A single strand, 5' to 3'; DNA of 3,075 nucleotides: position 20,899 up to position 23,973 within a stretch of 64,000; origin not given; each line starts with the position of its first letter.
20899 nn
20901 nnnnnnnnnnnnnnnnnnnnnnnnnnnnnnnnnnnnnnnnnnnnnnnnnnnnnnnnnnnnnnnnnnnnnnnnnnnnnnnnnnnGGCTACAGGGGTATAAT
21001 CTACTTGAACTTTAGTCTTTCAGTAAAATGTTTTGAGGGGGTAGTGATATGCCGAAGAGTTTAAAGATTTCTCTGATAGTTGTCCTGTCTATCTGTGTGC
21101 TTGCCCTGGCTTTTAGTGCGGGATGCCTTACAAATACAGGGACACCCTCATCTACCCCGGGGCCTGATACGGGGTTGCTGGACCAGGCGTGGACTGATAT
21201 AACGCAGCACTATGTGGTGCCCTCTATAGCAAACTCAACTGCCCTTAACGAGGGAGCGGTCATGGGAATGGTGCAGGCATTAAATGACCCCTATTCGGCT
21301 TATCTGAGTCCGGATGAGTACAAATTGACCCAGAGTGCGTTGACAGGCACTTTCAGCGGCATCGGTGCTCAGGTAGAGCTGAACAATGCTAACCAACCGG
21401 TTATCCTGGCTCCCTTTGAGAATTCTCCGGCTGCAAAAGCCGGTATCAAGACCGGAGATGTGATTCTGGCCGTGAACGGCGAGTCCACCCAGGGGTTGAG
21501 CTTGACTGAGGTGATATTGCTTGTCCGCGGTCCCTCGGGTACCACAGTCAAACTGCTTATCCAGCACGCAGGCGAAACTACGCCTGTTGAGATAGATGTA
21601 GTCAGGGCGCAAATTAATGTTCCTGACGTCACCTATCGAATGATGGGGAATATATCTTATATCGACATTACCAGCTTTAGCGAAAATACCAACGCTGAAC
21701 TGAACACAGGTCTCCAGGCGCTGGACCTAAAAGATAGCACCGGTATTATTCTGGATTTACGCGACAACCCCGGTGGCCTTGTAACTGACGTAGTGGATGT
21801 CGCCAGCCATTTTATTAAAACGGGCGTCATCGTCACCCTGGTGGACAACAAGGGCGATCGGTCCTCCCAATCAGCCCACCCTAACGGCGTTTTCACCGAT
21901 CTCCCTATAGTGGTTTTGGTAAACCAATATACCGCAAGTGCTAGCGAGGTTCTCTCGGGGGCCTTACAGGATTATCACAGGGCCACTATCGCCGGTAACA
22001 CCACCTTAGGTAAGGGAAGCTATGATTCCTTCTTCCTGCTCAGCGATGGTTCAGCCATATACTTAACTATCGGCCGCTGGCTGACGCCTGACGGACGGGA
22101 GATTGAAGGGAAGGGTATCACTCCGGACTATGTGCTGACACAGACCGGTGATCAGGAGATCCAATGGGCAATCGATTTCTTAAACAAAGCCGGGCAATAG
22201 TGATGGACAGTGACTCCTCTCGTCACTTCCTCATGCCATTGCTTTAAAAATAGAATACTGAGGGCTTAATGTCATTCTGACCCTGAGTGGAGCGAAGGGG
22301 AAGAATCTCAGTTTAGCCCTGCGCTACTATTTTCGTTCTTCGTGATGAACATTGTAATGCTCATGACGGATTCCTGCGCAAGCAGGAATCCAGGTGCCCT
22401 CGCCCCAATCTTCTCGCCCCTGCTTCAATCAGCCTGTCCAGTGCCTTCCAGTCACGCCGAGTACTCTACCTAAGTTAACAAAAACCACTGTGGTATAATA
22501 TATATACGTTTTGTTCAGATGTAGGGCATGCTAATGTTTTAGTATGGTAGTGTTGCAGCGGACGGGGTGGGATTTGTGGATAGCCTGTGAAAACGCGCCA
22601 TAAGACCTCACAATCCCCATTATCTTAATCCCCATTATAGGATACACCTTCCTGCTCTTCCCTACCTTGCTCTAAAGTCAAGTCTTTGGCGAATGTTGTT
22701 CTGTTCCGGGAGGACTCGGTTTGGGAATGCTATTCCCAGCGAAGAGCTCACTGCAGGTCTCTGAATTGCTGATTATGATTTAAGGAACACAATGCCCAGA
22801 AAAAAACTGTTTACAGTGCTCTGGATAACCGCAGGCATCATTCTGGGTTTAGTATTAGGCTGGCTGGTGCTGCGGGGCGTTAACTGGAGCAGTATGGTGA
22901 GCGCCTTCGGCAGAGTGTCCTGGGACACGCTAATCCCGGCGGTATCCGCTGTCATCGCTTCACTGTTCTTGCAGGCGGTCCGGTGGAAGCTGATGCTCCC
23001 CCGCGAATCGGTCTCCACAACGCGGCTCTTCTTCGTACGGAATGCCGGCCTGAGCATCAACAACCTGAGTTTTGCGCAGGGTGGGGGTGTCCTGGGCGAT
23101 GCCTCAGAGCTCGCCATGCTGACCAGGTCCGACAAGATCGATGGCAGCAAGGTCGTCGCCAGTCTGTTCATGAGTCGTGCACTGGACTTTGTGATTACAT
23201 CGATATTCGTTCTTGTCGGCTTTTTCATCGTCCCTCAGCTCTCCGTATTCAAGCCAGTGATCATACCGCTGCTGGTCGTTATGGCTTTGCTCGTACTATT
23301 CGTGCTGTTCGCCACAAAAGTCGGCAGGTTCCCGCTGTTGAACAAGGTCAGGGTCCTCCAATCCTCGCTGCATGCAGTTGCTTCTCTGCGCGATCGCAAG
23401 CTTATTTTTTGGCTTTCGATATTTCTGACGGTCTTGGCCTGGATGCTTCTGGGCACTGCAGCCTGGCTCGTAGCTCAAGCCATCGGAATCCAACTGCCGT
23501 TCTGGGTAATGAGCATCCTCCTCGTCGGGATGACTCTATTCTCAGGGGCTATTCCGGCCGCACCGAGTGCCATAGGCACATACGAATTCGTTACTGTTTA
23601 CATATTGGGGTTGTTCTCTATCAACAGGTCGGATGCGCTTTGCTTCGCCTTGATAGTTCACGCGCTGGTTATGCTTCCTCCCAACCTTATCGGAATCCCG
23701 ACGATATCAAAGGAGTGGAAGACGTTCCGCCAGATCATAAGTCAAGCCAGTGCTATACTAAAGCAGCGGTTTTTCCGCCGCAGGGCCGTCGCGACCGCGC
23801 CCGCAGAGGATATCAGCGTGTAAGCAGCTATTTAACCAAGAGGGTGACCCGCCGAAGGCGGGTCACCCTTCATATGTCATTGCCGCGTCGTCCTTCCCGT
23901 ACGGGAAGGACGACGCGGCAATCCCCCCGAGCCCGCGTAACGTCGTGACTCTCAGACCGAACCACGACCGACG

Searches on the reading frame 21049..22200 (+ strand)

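Call 8: search_protein_families(library=pfam, max_evalue=0.00001, proteins=[window:21049-22200:+])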
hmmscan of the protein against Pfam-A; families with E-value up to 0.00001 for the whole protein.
window:21049-22200:+ (383 aa): 5 families
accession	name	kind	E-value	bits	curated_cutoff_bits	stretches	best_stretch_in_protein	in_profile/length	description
PF03572.23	Peptidase_S41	-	1.1e-50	171.8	24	1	201-362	1-164/165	Peptidase family S41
PF17820.7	PDZ_6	-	3.9e-13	49.4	27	1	124-172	7-53/54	PDZ domain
PF00595.29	PDZ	-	3e-11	44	23.2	1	103-172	10-81/81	PDZ domain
PF13180.12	PDZ_2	-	2.1e-10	41.2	27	1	104-184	2-80/80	PDZ domain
PF22694.1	CtpB_N-like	-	2.6e-08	34.6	27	1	44-87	41-82/85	Activating protease CtpB N-terminal domain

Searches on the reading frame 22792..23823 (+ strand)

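Call 8: search_protein_families(library=pfam, max_evalue=0.00001, proteins=[window:22792-23823:+])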
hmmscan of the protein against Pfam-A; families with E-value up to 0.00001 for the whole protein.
window:22792-23823:+ (343 aa): 1 family
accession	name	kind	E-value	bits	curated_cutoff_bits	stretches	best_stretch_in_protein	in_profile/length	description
PF03706.18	LPG_synthase_TM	-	5.4e-36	125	33.4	1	13-301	2-302/302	Lysylphosphatidylglycerol synthase TM region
